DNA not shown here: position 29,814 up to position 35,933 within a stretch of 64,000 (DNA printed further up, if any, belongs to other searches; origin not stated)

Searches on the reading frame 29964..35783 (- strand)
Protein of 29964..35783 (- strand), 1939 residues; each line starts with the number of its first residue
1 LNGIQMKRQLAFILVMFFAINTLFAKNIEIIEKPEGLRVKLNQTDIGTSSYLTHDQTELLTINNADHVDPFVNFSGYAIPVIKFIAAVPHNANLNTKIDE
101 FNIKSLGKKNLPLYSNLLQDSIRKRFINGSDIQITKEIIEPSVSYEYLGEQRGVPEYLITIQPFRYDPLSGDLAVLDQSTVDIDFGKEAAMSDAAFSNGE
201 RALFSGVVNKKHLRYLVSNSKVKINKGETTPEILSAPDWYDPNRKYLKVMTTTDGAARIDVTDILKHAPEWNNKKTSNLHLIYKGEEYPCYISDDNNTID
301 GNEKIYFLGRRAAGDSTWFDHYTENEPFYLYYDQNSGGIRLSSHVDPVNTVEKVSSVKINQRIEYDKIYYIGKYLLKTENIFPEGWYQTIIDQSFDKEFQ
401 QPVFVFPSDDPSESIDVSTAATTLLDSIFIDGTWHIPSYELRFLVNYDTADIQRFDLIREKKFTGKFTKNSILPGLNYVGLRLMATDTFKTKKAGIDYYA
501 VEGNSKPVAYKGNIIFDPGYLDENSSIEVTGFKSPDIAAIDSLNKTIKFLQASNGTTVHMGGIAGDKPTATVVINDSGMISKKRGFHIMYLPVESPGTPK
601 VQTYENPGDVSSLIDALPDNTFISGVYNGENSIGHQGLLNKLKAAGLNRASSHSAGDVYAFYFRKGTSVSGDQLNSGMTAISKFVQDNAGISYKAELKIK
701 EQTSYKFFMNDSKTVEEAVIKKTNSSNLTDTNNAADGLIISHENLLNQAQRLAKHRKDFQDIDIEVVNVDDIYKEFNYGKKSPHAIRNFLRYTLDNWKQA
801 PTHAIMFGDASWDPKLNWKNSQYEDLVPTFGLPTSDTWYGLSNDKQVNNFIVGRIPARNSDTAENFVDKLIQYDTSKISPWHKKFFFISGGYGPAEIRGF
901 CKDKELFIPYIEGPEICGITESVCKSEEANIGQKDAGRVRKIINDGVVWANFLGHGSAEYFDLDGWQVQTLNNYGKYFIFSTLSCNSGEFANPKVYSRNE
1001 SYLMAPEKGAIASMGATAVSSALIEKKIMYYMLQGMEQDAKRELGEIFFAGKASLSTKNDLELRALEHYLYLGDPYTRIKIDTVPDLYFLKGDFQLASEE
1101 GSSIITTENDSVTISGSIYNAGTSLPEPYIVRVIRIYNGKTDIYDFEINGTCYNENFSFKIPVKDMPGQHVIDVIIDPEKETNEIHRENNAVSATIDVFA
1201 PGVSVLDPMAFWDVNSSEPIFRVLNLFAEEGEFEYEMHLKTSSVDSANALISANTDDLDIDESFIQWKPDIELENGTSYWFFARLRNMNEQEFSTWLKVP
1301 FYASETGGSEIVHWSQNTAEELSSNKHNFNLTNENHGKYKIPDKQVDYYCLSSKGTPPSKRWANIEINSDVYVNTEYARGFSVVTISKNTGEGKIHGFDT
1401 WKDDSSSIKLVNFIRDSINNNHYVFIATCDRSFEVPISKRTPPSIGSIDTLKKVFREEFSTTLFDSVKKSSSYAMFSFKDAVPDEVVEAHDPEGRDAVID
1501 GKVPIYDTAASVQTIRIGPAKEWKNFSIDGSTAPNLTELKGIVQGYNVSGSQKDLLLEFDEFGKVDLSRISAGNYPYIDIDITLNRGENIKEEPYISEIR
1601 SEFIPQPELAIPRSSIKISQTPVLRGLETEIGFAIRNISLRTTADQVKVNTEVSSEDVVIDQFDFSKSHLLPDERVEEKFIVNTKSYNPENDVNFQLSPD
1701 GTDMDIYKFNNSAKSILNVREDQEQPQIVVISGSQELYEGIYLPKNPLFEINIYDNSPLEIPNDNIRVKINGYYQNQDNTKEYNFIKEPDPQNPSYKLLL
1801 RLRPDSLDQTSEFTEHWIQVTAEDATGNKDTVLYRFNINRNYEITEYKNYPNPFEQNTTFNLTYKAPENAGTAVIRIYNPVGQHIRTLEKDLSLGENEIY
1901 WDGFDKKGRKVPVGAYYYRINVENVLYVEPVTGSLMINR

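Call 37: search_protein_families(library=pfam, proteins=[window:29964-35783:-], max_evalue=0.001)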
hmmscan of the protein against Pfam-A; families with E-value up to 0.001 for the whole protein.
window:29964-35783:- (1939 aa): 3 families
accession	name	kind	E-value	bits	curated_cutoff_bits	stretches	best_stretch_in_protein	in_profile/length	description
PF01364.23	Peptidase_C25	-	6.4e-65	220.3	23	1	738-1078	2-373/374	Peptidase family C25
PF13860.13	FlgD_ig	-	6.4e-09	36.1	27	1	1854-1922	6-75/79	FlgD Ig-like domain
PF13585.12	CHU_C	-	6.1e-05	23.5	27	1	1855-1924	13-74/86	CHU_C Type IX secretion signal domain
